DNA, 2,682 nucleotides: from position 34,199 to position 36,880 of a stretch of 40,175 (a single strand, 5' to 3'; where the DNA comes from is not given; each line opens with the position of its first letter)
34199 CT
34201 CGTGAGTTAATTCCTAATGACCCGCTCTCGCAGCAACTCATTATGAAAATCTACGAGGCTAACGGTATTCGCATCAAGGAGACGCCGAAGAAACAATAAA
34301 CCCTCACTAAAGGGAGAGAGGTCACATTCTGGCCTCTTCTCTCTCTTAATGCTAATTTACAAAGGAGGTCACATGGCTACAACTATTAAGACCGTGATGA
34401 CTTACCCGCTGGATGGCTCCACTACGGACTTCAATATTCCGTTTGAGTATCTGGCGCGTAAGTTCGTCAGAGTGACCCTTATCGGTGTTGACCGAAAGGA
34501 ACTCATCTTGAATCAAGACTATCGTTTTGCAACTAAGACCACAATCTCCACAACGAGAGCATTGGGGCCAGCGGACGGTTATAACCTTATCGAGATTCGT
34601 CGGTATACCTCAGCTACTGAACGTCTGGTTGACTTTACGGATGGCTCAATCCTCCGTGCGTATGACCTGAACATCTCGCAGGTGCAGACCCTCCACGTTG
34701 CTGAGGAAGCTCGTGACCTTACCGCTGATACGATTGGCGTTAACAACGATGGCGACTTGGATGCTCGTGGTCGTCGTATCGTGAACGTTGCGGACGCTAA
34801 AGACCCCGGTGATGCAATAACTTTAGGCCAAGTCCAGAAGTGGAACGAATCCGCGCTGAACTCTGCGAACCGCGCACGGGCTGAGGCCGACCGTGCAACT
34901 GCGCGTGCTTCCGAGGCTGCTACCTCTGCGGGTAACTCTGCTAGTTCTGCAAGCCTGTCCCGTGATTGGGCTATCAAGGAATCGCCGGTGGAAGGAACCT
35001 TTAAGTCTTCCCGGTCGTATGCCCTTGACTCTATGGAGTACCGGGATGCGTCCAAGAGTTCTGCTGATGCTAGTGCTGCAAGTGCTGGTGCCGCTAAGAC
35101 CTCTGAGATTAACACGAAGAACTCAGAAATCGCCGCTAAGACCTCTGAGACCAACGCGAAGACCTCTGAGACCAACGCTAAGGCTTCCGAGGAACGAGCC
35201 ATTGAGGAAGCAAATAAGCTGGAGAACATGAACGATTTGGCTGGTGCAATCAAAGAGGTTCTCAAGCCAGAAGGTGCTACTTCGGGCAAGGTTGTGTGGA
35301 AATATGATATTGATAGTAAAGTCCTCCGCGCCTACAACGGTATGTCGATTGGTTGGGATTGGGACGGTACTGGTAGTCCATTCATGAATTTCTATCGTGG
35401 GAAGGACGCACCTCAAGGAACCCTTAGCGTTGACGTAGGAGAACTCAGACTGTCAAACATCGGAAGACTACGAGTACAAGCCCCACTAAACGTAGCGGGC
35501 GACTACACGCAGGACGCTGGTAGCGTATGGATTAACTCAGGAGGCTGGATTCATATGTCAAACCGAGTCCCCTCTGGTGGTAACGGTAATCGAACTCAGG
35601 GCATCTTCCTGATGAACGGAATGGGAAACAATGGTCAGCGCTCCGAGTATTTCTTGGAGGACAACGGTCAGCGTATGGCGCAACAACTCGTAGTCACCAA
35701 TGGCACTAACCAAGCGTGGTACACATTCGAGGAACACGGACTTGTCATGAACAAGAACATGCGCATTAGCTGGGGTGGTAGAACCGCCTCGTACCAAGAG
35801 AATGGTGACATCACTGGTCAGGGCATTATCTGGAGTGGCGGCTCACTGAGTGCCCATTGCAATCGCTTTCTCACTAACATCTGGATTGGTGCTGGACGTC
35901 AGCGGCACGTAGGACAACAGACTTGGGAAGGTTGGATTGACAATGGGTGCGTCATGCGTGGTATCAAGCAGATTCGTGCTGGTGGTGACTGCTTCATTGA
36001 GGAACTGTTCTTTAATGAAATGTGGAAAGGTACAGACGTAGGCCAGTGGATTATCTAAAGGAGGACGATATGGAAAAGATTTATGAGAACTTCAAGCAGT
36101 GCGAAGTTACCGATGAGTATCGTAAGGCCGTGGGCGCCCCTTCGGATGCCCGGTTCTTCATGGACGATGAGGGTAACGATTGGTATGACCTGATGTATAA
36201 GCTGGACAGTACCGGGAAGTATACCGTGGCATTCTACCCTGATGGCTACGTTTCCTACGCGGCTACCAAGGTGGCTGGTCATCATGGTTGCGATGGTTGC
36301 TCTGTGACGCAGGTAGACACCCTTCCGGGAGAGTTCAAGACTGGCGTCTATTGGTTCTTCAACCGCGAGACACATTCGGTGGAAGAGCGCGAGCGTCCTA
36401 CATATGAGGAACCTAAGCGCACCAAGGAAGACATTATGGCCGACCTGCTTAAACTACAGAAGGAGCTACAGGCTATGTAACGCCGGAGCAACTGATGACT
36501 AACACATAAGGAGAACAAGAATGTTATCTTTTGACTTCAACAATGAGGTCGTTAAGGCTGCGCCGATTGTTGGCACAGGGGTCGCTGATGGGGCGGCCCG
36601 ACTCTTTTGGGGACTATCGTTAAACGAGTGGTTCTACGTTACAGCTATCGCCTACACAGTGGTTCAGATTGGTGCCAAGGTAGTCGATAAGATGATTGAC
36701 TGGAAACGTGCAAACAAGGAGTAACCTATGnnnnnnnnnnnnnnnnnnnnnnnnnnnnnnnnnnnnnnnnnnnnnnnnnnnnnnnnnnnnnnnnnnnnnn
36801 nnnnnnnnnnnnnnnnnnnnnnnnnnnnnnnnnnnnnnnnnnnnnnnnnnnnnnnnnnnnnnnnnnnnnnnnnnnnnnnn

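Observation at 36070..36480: Unrecognised 136-aa gene between tail fiber (17) and holin (17.5)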

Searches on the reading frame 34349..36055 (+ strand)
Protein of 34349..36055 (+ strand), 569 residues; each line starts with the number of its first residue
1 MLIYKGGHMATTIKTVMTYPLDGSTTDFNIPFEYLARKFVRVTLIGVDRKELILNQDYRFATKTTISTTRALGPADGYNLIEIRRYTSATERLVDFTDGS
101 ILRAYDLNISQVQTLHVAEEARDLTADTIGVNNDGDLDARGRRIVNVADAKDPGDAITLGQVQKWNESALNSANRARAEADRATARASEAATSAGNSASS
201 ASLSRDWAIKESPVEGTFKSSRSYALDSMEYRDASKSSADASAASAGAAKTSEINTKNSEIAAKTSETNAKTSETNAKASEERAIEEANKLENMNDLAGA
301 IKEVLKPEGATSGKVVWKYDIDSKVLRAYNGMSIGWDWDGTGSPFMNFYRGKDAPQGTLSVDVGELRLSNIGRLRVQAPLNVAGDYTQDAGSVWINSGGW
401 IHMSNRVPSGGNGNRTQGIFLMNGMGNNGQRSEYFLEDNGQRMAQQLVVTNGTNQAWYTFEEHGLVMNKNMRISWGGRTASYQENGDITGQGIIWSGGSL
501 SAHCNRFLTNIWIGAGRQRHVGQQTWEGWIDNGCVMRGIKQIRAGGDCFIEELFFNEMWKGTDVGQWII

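Call 5: search_protein_families(library=pfam, proteins=[window:34349-36055:+], max_evalue=1)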
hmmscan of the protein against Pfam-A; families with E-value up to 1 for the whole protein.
window:34349-36055:+ (569 aa): 2 families
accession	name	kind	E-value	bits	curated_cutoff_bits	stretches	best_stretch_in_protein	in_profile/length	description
PF03906.20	Phage_T7_tail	-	1.4e-58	197.5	25.2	1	9-163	1-149/157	Phage T7 tail fibre protein, N-terminal domain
PF05662.19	YadA_stalk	-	0.00058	20.6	28.4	1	143-181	1-39/43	Coiled stalk of trimeric autotransporter adhesin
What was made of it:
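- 34373..36058 (+): Gene 17, tail fibre, 561 aa. The start is taken at ATG 34373 (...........), preceded by AAGGAGG at 34361-34367, not at the upstream in-frame ATG 34349. Pfam Phage_T7_tail E 1e-58 (call 5).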

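Call 6: search_protein_families(library=phrogs, proteins=[window:34349-36055:+], max_evalue=1)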
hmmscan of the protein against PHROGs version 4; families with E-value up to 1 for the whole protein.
window:34349-36055:+ (569 aa): 38 families (the best 25 are shown)
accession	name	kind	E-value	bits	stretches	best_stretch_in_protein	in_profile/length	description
phrog_4242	-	tail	8.8e-157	525.1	1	9-494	1-496/628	tail fiber protein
phrog_9502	-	tail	2.9e-148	496.5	1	9-311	1-303/647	tail fiber protein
phrog_13980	-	tail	9.3e-130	435.7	2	9-272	1-250/756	tail fiber protein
phrog_6256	-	tail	1.3e-116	392.3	1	9-291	1-286/686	tail fiber protein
phrog_17312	-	tail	1.3e-43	150.4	1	9-164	1-152/792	tail protein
phrog_24786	-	tail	6.5e-41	141.1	1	9-163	1-151/903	tail fiber protein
phrog_8460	-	tail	1.4e-38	133.7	1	14-183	1-187/780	tail fiber protein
phrog_13481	-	tail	1.2e-31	111.3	1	14-297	20-288/596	tail fiber protein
phrog_26630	-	tail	1.5e-27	97.4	1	16-284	5-267/506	tail fiber protein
phrog_2710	-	tail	4.6e-27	95.7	1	22-167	18-166/781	tail fiber protein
phrog_27277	-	tail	2.1e-23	83.5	1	14-180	3-178/734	tail spike protein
phrog_15695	-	tail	4.6e-19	68.7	1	9-171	1-175/1284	tail fiber protein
phrog_31166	-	tail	6e-19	69.3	1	14-126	4-114/486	tail fiber protein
phrog_1640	-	tail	1.5e-16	61.7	1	12-158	5-156/765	tail protein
phrog_6578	-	tail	3.4e-12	46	1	166-296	111-209/1210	tail fiber protein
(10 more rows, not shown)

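Call 10: search_solved_structures(query=window:34349-36055:+, max_evalue=1, show_alignments=2)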
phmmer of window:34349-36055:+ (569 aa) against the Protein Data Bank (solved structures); distinct sequences matched with E-value up to 1: 14.
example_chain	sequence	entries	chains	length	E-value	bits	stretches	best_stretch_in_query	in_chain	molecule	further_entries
7boz_a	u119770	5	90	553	6.1e-83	282.6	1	9-322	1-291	N-teminal of mature bacteriophage T7 tail fiber protein gp17 | Tail fiber protein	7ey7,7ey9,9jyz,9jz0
8e4g_O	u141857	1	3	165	1.1e-73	252.1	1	9-169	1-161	Tail fiber protein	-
8dsp_C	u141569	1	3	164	4.7e-73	250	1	13-173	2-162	Tail fiber protein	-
9m4d_A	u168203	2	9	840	4.1e-39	138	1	2-163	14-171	Probable tail spike protein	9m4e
9m4c_B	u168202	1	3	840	6.6e-38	134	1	2-163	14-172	Depolymerase, capsule KN1-specific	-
7xy1_A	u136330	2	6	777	3.3e-37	131.7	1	12-162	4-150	Tail fiber protein | phage type I tail fiber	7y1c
8x8m_A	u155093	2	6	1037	6.2e-37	130.8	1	2-164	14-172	Probable tail spike protein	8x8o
9lna_A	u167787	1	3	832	5.9e-16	61.5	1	19-126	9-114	Tail fibers protein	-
9vvr_A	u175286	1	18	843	7.2e-16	61.3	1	16-153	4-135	Tail spike protein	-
8i4m_e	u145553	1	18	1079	3e-08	36.1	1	25-194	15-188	Fiber protein(gp 28) of the cyanophage P-SCSP1u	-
8es4_G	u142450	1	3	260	7e-08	34.9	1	23-165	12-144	Gp44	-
7vz3_A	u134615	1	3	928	0.0013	20.8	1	217-276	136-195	Depolymerase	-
7vyv_A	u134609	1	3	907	0.0013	20.8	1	217-276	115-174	Depolymerase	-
7lzj_A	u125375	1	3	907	0.0057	18.7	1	177-282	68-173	Depolymerase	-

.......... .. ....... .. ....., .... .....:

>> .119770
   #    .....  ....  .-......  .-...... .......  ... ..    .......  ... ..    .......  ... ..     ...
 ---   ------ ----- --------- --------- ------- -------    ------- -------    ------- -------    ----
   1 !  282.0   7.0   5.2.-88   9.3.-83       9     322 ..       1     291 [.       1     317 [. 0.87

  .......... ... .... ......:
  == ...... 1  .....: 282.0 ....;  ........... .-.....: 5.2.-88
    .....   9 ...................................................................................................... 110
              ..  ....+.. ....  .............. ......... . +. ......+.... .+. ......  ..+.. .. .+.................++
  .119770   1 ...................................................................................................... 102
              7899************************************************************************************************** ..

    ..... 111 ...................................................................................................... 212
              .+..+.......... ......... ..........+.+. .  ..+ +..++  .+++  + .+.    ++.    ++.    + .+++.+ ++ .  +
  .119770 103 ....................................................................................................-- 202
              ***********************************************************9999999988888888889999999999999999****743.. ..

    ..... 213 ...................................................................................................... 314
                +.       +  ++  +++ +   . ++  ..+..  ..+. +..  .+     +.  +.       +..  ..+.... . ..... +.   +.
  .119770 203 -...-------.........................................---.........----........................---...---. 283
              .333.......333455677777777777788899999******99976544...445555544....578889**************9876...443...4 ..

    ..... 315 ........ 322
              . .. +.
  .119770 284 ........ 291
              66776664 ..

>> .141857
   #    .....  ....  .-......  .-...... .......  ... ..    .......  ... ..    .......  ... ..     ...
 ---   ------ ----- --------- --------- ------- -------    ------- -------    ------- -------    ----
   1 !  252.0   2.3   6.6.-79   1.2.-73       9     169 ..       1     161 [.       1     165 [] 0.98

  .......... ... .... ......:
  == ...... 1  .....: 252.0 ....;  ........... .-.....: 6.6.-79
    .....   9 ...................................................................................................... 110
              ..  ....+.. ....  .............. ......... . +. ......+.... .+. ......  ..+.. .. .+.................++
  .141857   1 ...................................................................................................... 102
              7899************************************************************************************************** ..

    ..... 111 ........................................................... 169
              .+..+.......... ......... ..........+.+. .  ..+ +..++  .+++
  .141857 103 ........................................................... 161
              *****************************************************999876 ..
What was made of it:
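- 34373..36058 (+): Residues 1-314 (ORF residues 9-322) align to T7 gp17 residues 1-291 (7BOZ, E 6e-83; call 10).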

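Call 11: search_protein_families(library=ncbifam, proteins=[window:34349-36055:+], max_evalue=1)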
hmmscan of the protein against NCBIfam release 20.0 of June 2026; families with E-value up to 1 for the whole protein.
window:34349-36055:+ (569 aa): 0 families

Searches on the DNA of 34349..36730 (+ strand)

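Call 7: search_dna_similar(query=window:34349-36730:+, collection=phages, mode=near, max_rows=30)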
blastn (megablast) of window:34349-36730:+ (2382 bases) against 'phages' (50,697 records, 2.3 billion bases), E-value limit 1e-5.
Records with a match: 635; places in all: 658; records where one place covers at least 80% of the query: 2.
Best place of each record, by identity: 95-99% 29; 90-95% 50; 80-90% 334; 60-80% 222.
By first word of the organism name: Klebsiella 355; Escherichia 142; Yersinia 24; Pectobacterium 11; Enterobacteria 11; Serratia 10; Shigella 10; Salmonella 10; Enterobacter 8; Teseptimavirus 7; and 16 more.
By host as written in the record: Klebsiella pneumoniae 184; - 148; Escherichia coli 31; Klebsiella pneumoniae 135080 26; Escherichia coli rfaC 14; Shigella sp. 9; Klebsiella michiganensis 9; Klebsiella sp. 9; and 120 more.
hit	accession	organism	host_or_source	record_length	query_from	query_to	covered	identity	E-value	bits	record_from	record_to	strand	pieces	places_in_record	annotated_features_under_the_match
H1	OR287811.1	Klebsiella phage VSG32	Klebsiella pneumoniae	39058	1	2382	81%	94.3%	0e+0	2932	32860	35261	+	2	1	tail fiber protein | putative tail fiber assembly protein U | holin | terminase small subunit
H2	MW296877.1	Klebsiella phage Kpn-11mx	Klebsiella pneumoniae Nox11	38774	1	2382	79%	95.5%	0e+0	3019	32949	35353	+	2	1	tail fiber protein | hypothetical protein | holin | DNA packaging protein A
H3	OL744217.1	Pantoea phage vB_PdeP_F5M1C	Pantoea deleyi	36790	1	2382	79%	95.4%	0e+0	3013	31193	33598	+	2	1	non-contractile tail fiber protein | hypothetical protein | class II holin | terminase small subunit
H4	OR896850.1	Klebsiella phage ViciousJeremy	Klebsiella pneumoniae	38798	1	2382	79%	95.2%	0e+0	2991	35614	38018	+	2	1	tail fiber protein | tail fiber assembly protein | holin | terminase small subunit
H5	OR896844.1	Klebsiella phage PoeticCupcake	Klebsiella pneumoniae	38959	1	2382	79%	94.1%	0e+0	2869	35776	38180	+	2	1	tail fiber protein | tail fiber assembly protein | holin | terminase small subunit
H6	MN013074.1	Klebsiella phage vB_KpnP_Emp27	Klebsiella pneumoniae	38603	1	2382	79%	92.7%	0e+0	2725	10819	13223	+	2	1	putative tail fiber protein | putative ssDNA binding protein | putative class II holin | putative DNA packaging protein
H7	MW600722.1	Klebsiella phage KPP-5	Klebsiella pneumoniae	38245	1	2382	81%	88.6%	0e+0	2335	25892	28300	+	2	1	tail fiber protein | ssDNA binding protein | holin class II | DNA packaging protein A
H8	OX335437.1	Klebsiella phage mtp8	Sewage and Seine river water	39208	1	2382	54%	96.5%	0e+0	2119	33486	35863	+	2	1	record has no annotation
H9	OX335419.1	Klebsiella phage mtp14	Sewage and Seine river water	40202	1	2382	54%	96.5%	0e+0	2116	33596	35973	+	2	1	record has no annotation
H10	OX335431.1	Klebsiella phage mtp1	Sewage and Seine river water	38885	1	2382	54%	96.4%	0e+0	2110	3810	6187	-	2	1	record has no annotation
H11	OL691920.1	Klebsiella phage vB8388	Klebsiella pneumoniae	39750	1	2382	54%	96.0%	0e+0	2086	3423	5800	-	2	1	hypothetical protein (x2) | holin | DNA packaging protein A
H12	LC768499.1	Klebsiella phage phiKp_31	Klebsiella pneumoniae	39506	1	2382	54%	95.6%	0e+0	2053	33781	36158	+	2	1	hypothetical protein (x4)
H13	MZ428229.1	Klebsiella phage vB_KpnP-VAC1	Klebsiella pneumoniae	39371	1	2382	54%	95.6%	0e+0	2051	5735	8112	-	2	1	tail fiber protein | ssDNA-binding protein | holin | terminase small subunit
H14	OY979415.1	Klebsiella phage vB_Kpn_K19PH14C4P1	-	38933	1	2379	54%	95.5%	0e+0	2042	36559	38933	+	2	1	tail fiber protein | tail fiber assembly protein | holin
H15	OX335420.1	Klebsiella phage mtp15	Sewage and Seine river water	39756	1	2382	54%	95.1%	0e+0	2020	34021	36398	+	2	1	record has no annotation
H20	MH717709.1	Escherichia phage LL2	Escherichia coli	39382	1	2382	47%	94.0%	0e+0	1702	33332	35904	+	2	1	tail fiber protein | tail fiber assembly protein | type II holin | ribosome_binding_site (x4) | terminase small subunit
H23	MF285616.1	Leclercia phage 10164-302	Leclercia adecarboxylata P10164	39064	1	2382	46%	93.8%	0e+0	1658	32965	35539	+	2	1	tail fiber protein | putative tail fiber assembly protein | lysis protein | hypothetical protein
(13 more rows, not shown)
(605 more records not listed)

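Call 22: get_annotated_region(hit=H20, flank=1500)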
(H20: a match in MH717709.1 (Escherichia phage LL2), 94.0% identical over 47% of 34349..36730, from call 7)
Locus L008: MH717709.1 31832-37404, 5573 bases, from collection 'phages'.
description: Escherichia phage LL2, complete genome.
organism: Escherichia phage LL2 (NCBI taxid 2301650)
taxonomy: Viruses; Duplodnaviria; Heunggongvirae; Uroviricota; Caudoviricetes; Autographiviridae; Studiervirinae; Teetrevirus; Teetrevirus LL2
host: Escherichia coli; source: wastewater treatment plant; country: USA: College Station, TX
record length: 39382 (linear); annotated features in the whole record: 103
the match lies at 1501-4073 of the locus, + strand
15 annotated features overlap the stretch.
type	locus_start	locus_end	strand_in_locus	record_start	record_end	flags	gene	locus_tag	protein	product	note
CDS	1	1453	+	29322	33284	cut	-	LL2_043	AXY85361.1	peptidoglycan hydrolase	Strong matches to internal virion protein D of T3 and T7. Directly adjacent to predicted virion protein C.; InterPro ...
regulatory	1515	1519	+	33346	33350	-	-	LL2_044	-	ribosome_binding_site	LL2_044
CDS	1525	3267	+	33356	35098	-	-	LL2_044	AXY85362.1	tail fiber protein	BLAST hits to cannonical phage DB for tail fiber proteins of phage T3 and T7. Very strong BLAST (general) hit to ...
regulatory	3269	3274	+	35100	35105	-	-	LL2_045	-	ribosome_binding_site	LL2_045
CDS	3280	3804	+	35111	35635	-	-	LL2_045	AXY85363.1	tail fiber assembly protein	Strong matches to at least 5 canonical phages (mostly lambdoid) for tail fiber assembly proteins.; InterPro result for ...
regulatory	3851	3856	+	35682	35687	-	-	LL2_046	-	ribosome_binding_site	LL2_046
CDS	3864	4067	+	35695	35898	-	-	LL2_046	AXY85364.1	type II holin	Strong matches to T7 and T3 type II holin.; TMHMM detected a transmembrane protein in this gene. N out C in. This is ...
regulatory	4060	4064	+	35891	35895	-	-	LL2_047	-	ribosome_binding_site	LL2_047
CDS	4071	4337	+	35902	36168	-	-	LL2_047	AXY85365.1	terminase small subunit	Strong similarty to DNA packaging proteins of T3 and T7. Interpro and Uniref exhibit similar results.; Multiple blast ...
regulatory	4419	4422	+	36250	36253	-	-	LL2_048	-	ribosome_binding_site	LL2_048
CDS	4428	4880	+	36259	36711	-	-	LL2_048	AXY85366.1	i-spanin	Strong similarty to phage lambda Rz-like lysis protein in phages T3 and T7. Many BLAST hits in general are for lysis ...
regulatory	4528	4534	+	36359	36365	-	-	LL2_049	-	ribosome_binding_site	LL2_049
CDS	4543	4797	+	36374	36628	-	-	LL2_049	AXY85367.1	o-spanin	Embedded into another gene that is predicted to be an Rz-like lysis gene (o-spanin) . This is consistent with lambda ...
regulatory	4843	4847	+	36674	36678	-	-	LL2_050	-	ribosome_binding_site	LL2_050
CDS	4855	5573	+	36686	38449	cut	-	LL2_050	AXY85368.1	terminase large subunit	Strong homology to T3 DNA packaging protein B and T7 DNA maturation protein.; Strong homology to phage SP6p41 large ...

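Call 23: get_annotated_region(hit=H23, flank=1500)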
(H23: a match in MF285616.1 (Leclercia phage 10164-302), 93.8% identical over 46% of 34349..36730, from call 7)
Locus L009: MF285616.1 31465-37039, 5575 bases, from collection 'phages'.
description: Leclercia phage 10164-302, complete genome.
organism: Leclercia phage 10164-302 (NCBI taxid 2024248)
taxonomy: Viruses; Duplodnaviria; Heunggongvirae; Uroviricota; Caudoviricetes; Autographiviridae; Studiervirinae; Teetrevirus; Teetrevirus tv10164302
host: Leclercia adecarboxylata P10164; source: -; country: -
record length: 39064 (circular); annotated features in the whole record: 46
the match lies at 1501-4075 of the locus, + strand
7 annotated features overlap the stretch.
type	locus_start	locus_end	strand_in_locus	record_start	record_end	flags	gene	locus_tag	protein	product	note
CDS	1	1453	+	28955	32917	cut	-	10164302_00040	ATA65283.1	hypothetical protein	gp16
CDS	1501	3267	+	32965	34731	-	-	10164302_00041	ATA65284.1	tail fiber protein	-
CDS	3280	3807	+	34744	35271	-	-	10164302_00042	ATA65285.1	putative tail fiber assembly protein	-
CDS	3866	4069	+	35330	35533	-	-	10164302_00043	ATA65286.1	lysis protein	-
CDS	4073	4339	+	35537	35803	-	-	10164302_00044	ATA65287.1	hypothetical protein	gp18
CDS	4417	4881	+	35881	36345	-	-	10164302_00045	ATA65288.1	hypothetical protein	gp18.5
CDS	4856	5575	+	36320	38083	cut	-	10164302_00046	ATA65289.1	hypothetical protein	gp19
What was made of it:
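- Closest known: Lambda/P2-type tail fibre assembly proteins. Same: In LL2 and 10164-302 the same genomic slot, between gene 17 and 17.5 (calls 22, 23).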

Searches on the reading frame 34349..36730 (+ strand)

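Call 31: search_protein_families(library=pfam, proteins=[L008:3280-3801:+], max_evalue=0.01)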
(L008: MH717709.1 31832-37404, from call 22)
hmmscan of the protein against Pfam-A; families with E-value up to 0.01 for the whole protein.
L008:3280-3801:+ (174 aa): 1 family
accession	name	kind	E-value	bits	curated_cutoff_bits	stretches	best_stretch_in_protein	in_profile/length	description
PF02413.22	Caudo_TAP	-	3.6e-10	40.5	22.1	1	44-173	3-131/131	Caudovirales tail fibre assembly protein, lambda gpK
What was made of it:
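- On Pfam PF02413 Caudo_TAP (canonical lambda gpK/Tfa model): Six other proteins reached it: five homologues from the profile search and the LL2 protein (call 31).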

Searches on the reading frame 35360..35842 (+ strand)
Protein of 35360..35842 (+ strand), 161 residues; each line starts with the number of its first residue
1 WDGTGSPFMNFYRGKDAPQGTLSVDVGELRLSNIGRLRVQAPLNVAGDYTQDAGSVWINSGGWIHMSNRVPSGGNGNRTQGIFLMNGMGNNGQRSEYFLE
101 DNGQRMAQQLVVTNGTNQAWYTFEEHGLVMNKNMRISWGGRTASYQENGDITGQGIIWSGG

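Call 50: search_dna_similar(query=window:35360-35842:+, collection=phages, mode=protein, max_rows=25, max_evalue=0.01)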
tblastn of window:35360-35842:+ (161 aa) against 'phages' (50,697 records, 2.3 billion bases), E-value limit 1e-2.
Records with a match: 19; places in all: 19; records where one place covers at least 80% of the query: 19.
Best place of each record, by identity: <60% 19.
By first word of the organism name: Klebsiella 18; Pantoea 1.
By host as written in the record: Klebsiella pneumoniae 12; - 5; Klebsiella pneumoniae Nox11 1; Pantoea deleyi 1.
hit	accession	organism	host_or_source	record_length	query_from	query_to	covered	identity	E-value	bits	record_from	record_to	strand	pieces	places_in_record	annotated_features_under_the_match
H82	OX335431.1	Klebsiella phage mtp1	Sewage and Seine river water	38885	1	160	99%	31.0%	7e-12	68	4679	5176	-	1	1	record has no annotation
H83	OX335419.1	Klebsiella phage mtp14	Sewage and Seine river water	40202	1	160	99%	31.0%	8e-12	67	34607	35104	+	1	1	record has no annotation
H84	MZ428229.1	Klebsiella phage vB_KpnP-VAC1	Klebsiella pneumoniae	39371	1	160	99%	30.5%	1e-11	67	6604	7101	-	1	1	tail fiber protein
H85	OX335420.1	Klebsiella phage mtp15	Sewage and Seine river water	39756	1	160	99%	29.9%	5e-10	62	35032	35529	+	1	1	record has no annotation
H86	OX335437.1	Klebsiella phage mtp8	Sewage and Seine river water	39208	1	160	99%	29.9%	5e-10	62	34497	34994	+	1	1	record has no annotation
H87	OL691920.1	Klebsiella phage vB8388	Klebsiella pneumoniae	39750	1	160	99%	29.9%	8e-10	62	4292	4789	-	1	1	hypothetical protein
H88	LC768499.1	Klebsiella phage phiKp_31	Klebsiella pneumoniae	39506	1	160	99%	29.9%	7e-9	59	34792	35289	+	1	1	hypothetical protein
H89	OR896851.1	Klebsiella phage MegaDucksbill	Klebsiella pneumoniae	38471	1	160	99%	29.7%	5e-7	54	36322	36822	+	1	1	tail fiber protein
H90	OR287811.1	Klebsiella phage VSG32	Klebsiella pneumoniae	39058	1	160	99%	29.5%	3e-8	57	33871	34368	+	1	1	tail fiber protein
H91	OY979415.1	Klebsiella phage vB_Kpn_K19PH14C4P1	-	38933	1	160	99%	29.3%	9e-9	59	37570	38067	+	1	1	tail fiber protein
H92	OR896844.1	Klebsiella phage PoeticCupcake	Klebsiella pneumoniae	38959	1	160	99%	29.1%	1e-7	56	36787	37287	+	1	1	tail fiber protein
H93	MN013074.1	Klebsiella phage vB_KpnP_Emp27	Klebsiella pneumoniae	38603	1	160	99%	29.1%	2e-7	55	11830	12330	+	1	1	putative tail fiber protein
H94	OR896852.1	Klebsiella phage Bumbleweed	Klebsiella pneumoniae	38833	1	160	99%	29.1%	3e-7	54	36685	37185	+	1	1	tail fiber protein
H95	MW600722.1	Klebsiella phage KPP-5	Klebsiella pneumoniae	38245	1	160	99%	28.7%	3e-7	54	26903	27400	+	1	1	tail fiber protein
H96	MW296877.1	Klebsiella phage Kpn-11mx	Klebsiella pneumoniae Nox11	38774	1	160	99%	28.6%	3e-7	54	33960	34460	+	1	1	tail fiber protein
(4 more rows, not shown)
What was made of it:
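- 35360..35842 (+): Fibre residues about 330-490: a divergent distal segment, probably the host-specificity part. It is not coupled to the chaperone type. At most 31% identity to any of 50,697 phage records (call 50).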
